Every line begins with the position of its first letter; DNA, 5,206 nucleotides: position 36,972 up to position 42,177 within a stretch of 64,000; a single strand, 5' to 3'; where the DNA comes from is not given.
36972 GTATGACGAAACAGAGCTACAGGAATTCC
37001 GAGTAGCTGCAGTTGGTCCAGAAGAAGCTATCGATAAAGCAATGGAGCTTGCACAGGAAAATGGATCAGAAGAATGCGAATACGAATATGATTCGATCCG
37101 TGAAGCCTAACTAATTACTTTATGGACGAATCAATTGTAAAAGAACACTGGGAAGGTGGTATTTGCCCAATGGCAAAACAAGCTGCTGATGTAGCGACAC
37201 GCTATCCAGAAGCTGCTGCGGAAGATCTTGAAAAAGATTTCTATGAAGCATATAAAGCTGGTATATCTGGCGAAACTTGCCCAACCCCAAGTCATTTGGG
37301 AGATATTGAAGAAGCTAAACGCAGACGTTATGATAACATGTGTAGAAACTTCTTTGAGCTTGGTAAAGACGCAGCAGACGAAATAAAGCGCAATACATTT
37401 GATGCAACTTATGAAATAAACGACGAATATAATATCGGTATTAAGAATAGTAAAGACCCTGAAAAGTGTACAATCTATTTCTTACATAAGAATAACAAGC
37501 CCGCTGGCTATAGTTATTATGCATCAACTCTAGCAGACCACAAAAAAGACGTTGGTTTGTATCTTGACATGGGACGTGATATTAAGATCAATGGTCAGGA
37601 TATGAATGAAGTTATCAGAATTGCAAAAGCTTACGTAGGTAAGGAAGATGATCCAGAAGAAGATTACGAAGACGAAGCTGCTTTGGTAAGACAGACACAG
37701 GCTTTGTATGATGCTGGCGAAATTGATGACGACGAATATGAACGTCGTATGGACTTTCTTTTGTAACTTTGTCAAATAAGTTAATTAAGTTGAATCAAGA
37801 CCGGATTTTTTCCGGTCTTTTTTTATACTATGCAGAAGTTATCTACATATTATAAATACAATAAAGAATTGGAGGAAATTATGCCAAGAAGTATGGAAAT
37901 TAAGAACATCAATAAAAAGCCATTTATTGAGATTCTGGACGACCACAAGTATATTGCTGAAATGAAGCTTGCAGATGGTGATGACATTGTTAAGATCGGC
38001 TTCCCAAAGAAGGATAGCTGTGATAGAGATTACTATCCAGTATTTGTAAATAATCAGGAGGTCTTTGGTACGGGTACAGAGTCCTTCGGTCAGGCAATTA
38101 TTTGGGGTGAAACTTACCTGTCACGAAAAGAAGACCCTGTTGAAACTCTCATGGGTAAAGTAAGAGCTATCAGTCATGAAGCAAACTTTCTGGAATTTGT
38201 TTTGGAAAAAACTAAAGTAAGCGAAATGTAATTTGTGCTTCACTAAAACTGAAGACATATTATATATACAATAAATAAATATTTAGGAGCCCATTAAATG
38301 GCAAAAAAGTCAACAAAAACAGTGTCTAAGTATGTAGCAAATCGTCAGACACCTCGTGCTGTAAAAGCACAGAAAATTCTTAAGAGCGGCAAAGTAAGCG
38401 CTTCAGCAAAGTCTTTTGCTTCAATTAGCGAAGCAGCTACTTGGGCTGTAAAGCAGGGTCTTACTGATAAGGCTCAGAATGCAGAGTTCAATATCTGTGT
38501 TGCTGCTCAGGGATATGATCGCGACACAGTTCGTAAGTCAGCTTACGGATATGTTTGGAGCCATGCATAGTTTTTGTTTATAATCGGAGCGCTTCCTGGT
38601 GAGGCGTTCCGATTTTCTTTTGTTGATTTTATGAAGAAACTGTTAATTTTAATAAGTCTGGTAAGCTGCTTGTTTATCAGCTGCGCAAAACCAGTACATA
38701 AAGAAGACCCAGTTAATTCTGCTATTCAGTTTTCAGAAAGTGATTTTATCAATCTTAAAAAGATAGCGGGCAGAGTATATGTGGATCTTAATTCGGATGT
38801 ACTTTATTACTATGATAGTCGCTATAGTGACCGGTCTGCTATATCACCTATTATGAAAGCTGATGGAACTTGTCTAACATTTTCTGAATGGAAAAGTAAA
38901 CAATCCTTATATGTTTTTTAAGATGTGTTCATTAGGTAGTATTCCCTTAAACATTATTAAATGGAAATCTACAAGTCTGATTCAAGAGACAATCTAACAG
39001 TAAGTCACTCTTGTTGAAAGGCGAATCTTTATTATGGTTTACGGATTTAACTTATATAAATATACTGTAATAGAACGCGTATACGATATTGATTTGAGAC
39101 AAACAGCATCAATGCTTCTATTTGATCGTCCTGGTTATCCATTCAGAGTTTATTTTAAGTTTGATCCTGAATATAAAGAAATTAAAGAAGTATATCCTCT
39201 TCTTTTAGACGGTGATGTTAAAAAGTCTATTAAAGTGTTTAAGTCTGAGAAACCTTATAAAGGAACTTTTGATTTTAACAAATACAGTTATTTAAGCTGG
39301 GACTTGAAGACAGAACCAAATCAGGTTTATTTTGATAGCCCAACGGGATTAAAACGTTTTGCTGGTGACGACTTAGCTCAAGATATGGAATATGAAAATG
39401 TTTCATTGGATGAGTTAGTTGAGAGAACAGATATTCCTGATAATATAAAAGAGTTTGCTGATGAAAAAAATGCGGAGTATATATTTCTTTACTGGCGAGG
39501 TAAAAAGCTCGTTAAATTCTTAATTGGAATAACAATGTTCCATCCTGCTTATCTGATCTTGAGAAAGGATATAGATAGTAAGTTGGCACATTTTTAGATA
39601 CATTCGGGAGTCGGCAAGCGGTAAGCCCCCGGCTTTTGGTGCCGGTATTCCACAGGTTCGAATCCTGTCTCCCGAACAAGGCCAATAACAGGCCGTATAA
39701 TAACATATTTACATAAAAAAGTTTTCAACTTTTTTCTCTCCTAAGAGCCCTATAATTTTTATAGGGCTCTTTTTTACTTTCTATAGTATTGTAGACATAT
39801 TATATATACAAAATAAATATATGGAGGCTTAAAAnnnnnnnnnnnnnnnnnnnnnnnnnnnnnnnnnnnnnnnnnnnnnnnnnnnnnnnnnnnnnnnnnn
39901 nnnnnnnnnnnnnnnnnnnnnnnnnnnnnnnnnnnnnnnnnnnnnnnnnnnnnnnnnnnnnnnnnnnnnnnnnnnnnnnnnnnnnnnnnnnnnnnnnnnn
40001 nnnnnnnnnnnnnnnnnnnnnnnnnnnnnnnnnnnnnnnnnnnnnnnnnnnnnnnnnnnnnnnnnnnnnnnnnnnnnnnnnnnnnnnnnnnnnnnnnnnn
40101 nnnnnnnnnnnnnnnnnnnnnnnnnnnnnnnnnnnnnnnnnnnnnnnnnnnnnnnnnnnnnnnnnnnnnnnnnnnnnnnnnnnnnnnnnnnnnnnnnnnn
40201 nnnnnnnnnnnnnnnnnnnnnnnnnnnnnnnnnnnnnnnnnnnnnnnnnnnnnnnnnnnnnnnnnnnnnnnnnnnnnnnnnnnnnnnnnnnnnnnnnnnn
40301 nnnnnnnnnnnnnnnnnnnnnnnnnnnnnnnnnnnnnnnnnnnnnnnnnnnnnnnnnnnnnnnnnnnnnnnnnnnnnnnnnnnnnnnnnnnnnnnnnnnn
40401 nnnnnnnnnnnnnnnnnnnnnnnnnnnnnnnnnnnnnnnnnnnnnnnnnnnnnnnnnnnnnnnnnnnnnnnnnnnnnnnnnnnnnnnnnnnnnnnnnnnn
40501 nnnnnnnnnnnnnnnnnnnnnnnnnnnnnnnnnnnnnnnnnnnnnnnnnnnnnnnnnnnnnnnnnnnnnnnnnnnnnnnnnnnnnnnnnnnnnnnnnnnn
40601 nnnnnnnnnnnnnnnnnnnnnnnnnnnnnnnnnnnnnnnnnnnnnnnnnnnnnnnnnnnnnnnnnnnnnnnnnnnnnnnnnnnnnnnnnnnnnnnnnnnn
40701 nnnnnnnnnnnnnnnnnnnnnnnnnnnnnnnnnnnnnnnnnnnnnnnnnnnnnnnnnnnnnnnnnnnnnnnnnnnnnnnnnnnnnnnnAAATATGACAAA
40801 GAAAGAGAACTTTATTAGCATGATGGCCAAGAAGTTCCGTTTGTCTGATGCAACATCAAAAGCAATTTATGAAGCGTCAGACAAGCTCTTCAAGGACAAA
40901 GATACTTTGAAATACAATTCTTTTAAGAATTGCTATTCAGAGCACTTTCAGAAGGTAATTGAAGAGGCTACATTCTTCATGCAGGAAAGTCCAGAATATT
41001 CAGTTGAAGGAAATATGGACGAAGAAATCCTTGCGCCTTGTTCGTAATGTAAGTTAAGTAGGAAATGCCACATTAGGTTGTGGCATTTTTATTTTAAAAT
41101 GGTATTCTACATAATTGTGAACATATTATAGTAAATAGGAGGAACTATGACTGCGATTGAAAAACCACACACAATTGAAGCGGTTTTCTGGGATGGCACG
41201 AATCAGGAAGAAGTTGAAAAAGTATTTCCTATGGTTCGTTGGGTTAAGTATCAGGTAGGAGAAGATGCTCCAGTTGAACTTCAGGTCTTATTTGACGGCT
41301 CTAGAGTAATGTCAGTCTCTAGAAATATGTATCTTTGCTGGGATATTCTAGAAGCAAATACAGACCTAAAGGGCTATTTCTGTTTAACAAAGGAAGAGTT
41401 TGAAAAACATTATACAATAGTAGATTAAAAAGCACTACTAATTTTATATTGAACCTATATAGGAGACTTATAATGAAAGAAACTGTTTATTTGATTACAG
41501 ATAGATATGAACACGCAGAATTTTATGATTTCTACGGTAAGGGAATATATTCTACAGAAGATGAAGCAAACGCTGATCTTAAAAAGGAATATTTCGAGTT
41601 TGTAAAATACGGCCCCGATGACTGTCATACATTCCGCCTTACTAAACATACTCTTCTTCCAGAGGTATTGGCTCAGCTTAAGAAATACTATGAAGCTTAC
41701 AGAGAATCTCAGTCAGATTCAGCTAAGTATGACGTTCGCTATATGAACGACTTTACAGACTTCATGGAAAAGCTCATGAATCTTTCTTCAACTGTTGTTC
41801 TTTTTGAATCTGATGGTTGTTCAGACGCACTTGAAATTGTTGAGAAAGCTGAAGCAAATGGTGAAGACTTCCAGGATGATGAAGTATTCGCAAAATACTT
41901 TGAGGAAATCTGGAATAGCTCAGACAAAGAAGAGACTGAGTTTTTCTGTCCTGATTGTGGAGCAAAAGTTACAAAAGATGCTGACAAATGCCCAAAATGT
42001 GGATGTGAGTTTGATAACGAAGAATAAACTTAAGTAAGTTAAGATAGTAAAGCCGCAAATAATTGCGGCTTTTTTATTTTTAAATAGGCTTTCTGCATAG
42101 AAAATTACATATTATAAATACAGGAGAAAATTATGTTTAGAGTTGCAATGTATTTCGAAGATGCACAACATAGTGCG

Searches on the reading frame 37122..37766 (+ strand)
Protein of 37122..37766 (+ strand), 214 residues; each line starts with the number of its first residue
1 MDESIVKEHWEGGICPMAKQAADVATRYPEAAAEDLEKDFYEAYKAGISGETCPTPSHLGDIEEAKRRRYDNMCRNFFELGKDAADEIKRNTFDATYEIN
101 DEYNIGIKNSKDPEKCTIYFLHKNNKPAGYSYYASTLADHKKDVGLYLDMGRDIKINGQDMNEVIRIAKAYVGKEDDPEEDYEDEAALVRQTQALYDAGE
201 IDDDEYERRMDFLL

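Call 38: search_protein_families(library=pfam, proteins=[window:37122-37766:+], max_evalue=0.001)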
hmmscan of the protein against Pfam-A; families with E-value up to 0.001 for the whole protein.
window:37122-37766:+ (214 aa): 1 family
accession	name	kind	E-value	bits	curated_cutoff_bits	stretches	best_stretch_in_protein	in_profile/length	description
PF09851.14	SHOCT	-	4.6e-05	23.5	27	1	194-209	8-23/28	Short C-terminal domain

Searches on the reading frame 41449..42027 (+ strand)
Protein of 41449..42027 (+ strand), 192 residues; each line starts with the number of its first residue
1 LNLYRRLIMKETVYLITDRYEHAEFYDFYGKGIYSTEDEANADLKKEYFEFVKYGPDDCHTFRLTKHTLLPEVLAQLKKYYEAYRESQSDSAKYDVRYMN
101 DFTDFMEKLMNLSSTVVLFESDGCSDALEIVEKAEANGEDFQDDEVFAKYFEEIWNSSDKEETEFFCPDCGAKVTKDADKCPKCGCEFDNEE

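Call 39: search_protein_families(library=pfam, proteins=[window:41449-42027:+], max_evalue=0.001)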
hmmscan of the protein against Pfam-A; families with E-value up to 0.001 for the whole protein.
window:41449-42027:+ (192 aa): 2 families
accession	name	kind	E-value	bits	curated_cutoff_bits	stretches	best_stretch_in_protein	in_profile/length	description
PF13248.11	Zn_ribbon_3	-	0.00016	21.4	27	1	167-185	5-23/26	zinc-ribbon domain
PF13240.11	Zn_Ribbon_1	-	0.00028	21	25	1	166-187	1-22/23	zinc-ribbon domain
